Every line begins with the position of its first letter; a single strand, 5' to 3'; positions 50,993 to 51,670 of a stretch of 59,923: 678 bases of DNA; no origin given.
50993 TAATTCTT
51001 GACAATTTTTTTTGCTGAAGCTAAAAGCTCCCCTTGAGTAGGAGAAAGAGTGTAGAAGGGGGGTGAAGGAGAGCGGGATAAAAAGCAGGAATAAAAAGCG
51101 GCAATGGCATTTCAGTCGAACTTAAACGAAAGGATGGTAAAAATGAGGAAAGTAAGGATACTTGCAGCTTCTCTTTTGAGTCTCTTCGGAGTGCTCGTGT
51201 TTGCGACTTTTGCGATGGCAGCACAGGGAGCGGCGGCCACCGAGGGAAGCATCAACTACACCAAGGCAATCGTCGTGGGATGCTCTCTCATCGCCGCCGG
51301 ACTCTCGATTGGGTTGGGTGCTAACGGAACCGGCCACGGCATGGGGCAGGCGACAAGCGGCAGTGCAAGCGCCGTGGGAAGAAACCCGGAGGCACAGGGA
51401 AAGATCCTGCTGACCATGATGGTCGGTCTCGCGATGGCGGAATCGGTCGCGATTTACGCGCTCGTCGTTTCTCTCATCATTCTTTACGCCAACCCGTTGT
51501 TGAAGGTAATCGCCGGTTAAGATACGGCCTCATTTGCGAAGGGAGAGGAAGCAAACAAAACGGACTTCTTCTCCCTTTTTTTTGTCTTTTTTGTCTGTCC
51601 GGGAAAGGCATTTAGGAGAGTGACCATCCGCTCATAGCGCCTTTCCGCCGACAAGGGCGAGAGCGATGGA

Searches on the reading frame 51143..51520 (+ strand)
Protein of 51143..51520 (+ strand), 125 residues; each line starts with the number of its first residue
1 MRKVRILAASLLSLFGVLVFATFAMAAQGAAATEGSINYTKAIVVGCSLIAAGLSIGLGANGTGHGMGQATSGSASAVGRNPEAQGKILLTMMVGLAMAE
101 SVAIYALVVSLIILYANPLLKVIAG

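Call 23: find_homologous_proteins(query=window:51143-51520:+, max_evalue=0.00001)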
Query window:51143-51520:+ (125 aa): 913 proteins with E <= 0.00001 among 1069 candidates; the best 120 are listed.
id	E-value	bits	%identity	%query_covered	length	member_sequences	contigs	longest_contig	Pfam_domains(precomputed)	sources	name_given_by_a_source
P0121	4.9e-65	234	99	100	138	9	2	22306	PF00137.27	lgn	-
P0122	4.4e-60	219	94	100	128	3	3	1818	PF00137.27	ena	-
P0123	8.3e-60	218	94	100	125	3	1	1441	PF00137.27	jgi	-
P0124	2.2e-58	213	90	100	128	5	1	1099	PF00137.27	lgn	-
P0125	3.4e-47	177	77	99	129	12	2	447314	PF00137.27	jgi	jgi:F-type H+-transporting ATPase subunit c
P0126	4.6e-45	170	69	99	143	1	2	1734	PF00137.27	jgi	jgi:F-type H+-transporting ATPase subunit c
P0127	4.7e-45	170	75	98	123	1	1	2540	PF00137.27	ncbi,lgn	-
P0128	1.6e-44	169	74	99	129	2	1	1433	PF00137.27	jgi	jgi:F-type H+-transporting ATPase subunit c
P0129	5.6e-44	167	74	100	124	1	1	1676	PF00137.27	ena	-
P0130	7.9e-43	163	73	97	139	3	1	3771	PF00137.27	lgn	-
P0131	2.3e-41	158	71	97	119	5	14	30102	PF00137.27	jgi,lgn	-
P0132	5.4e-41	157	87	71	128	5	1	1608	PF00137.27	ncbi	-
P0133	1.3e-40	156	78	74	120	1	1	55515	PF00137.27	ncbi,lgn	ncbi:MAG: ATP synthase F0 subunit C [Syntrophales bacterium]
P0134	1.9e-40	155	89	70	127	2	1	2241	PF00137.27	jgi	-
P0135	2.6e-40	155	80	72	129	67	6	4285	PF00137.27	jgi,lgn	jgi:F-type H+-transporting ATPase subunit c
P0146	1.1e-38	150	68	94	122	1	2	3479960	PF00137.27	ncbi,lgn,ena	-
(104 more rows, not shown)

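Call 25: find_encoding_contigs(protein=P0146, flank=8000, max_places=3)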
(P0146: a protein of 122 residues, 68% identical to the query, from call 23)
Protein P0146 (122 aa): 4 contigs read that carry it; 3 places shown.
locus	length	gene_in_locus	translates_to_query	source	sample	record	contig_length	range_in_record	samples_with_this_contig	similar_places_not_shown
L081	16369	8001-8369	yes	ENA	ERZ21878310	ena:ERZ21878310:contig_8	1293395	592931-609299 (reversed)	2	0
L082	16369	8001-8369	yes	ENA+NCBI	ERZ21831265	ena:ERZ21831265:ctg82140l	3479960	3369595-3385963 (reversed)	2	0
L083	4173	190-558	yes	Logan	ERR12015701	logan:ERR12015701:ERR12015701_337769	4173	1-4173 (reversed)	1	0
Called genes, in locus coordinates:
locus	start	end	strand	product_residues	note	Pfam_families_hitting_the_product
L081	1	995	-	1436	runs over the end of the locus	PF01869:BcrAD_BadFG, PF09989:DUF2229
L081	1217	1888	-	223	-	PF00119:ATP-synt_A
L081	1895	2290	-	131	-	PF03899:ATP-synt_I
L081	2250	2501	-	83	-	PF09527:ATPase_gene1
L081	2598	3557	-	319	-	PF04321:RmlD_sub_bind, PF01073:3Beta_HSD (faint), PF01370:Epimerase, PF02719:Polysacc_synt_2 (faint), PF16363:GDP_Man_Dehyd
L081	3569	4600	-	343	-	PF01370:Epimerase, PF04321:RmlD_sub_bind (faint), PF16363:GDP_Man_Dehyd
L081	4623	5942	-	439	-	PF03721:UDPG_MGDP_dh_N, PF00984:UDPG_MGDP_dh, PF03720:UDPG_MGDP_dh_C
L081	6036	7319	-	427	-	PF00202:Aminotran_3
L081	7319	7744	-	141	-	PF22451:NirdL-like_HTH, PF17805:AsnC_trans_reg2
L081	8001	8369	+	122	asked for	PF00137:ATP-synt_C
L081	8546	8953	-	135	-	PF00472:RF-1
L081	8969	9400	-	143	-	PF01842:ACT (faint), PF19571:ACT_8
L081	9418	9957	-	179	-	PF01558:POR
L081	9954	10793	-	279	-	PF02775:TPP_enzyme_C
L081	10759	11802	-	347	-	PF01855:POR_N, PF17147:PFOR_II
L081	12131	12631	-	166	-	PF02357:NusG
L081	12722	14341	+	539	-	PF28550:DUF8436 (weak), PF01494:FAD_binding_3 (weak), PF00890:FAD_binding_2 (faint), PF01266:DAO (weak), PF03486:HI0933_like (faint), PF07992:Pyr_redox_2 (faint), PF13450:NAD_binding_8 (faint), PF21688:FAD-depend_C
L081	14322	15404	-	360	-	PF00383:dCMP_cyt_deam_1, PF14437:MafB19-deam, PF01872:RibD_C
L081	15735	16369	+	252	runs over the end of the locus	PF06750:A24_N_bact, PF01478:Peptidase_A24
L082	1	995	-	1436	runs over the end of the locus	PF01869:BcrAD_BadFG, PF09989:DUF2229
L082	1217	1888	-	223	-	PF00119:ATP-synt_A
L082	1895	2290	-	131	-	PF03899:ATP-synt_I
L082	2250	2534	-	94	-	PF09527:ATPase_gene1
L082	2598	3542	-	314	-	PF01073:3Beta_HSD (faint), PF01370:Epimerase, PF02719:Polysacc_synt_2 (faint), PF04321:RmlD_sub_bind, PF16363:GDP_Man_Dehyd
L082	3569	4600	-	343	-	PF01370:Epimerase, PF04321:RmlD_sub_bind (faint), PF16363:GDP_Man_Dehyd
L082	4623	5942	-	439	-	PF03721:UDPG_MGDP_dh_N, PF00984:UDPG_MGDP_dh, PF03720:UDPG_MGDP_dh_C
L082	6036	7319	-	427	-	PF00202:Aminotran_3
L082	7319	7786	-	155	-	PF22451:NirdL-like_HTH, PF17805:AsnC_trans_reg2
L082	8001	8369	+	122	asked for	PF00137:ATP-synt_C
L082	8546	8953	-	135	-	PF00472:RF-1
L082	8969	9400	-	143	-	PF01842:ACT (faint), PF19571:ACT_8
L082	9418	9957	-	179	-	PF01558:POR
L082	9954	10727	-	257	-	PF02775:TPP_enzyme_C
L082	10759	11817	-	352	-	PF01855:POR_N, PF17147:PFOR_II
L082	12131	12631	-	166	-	PF02357:NusG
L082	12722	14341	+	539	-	PF28550:DUF8436 (weak), PF01494:FAD_binding_3 (weak), PF00890:FAD_binding_2 (faint), PF01266:DAO (weak), PF03486:HI0933_like (faint), PF07992:Pyr_redox_2 (faint), PF13450:NAD_binding_8 (faint), PF21688:FAD-depend_C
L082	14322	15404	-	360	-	PF00383:dCMP_cyt_deam_1, PF14437:MafB19-deam, PF01872:RibD_C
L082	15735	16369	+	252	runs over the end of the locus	PF06750:A24_N_bact, PF01478:Peptidase_A24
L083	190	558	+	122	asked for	PF00137:ATP-synt_C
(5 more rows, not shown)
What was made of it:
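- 50999..51583 (+): c2: the sigma-70-driven c-subunit paralogue, with its promoter (50999-51027), CDS (51143-51520) and terminator (51538-51583). The neighbourhood is conserved in another genus (call 25).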

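Call 27: search_protein_families(library=ncbifam, proteins=[window:51143-51520:+], max_evalue=0.001)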
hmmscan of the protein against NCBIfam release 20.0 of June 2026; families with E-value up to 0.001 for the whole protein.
window:51143-51520:+ (125 aa): 15 families
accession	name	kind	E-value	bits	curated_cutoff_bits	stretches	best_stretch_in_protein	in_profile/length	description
NF009998.0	PRK13468.1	equivalog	2.5e-20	72.6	116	1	42-122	5-85/88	F0F1 ATP synthase subunit C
NF005608.0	PRK07354.1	equivalog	7.9e-20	71.3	128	1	42-119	3-80/81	F0F1 ATP synthase subunit C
TIGR03322.1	alt_F1F0_F0_C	exception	1.5e-18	67.1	130.85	1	42-121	4-83/86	alternate F1F0 ATPase, F0 subunit C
NF006295.0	PRK08482.1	equivalog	2.8e-18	66.4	135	1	18-120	9-104/105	F0F1 ATP synthase subunit C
NF005521.0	PRK07159.1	equivalog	3.4e-13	49.5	122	1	46-115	31-99/101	F0F1 ATP synthase subunit C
TIGR01260.1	ATP_synt_c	equivalog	1.6e-11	44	43.95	1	61-116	3-58/58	ATP synthase F0 subunit C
NF009999.0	PRK13471.1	equivalog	2.9e-11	43.4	124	1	40-115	8-83/85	F0F1 ATP synthase subunit C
NF005363.0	PRK06876.1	equivalog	2e-10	40.4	71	1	44-119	4-79/80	F0F1 ATP synthase subunit C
NF005733.0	PRK07558.1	equivalog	2.4e-10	40.5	85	1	48-116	7-74/75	F0F1 ATP synthase subunit C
NF004888.0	PRK06251.1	equivalog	2e-07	31.1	101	1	19-117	15-101/102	V-type ATP synthase subunit K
NF004532.0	PRK05880.1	equivalog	1.5e-06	28.3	120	1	42-118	5-81/83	F0F1 ATP synthase subunit C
NF009995.0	PRK13464.1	equivalog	2.2e-06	28.2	168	1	45-119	12-86/101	F0F1 ATP synthase subunit B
NF005900.0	PRK07874.1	equivalog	3.2e-06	27.3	114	1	54-112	21-79/80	ATP synthase F0 subunit C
NF009996.0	PRK13466.1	equivalog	0.00012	22.2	110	1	54-111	6-63/66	F0F1 ATP synthase subunit C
NF011483.0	PRK14893.1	equivalog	0.00073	19.6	188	1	40-114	82-154/162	V-type ATP synthase subunit K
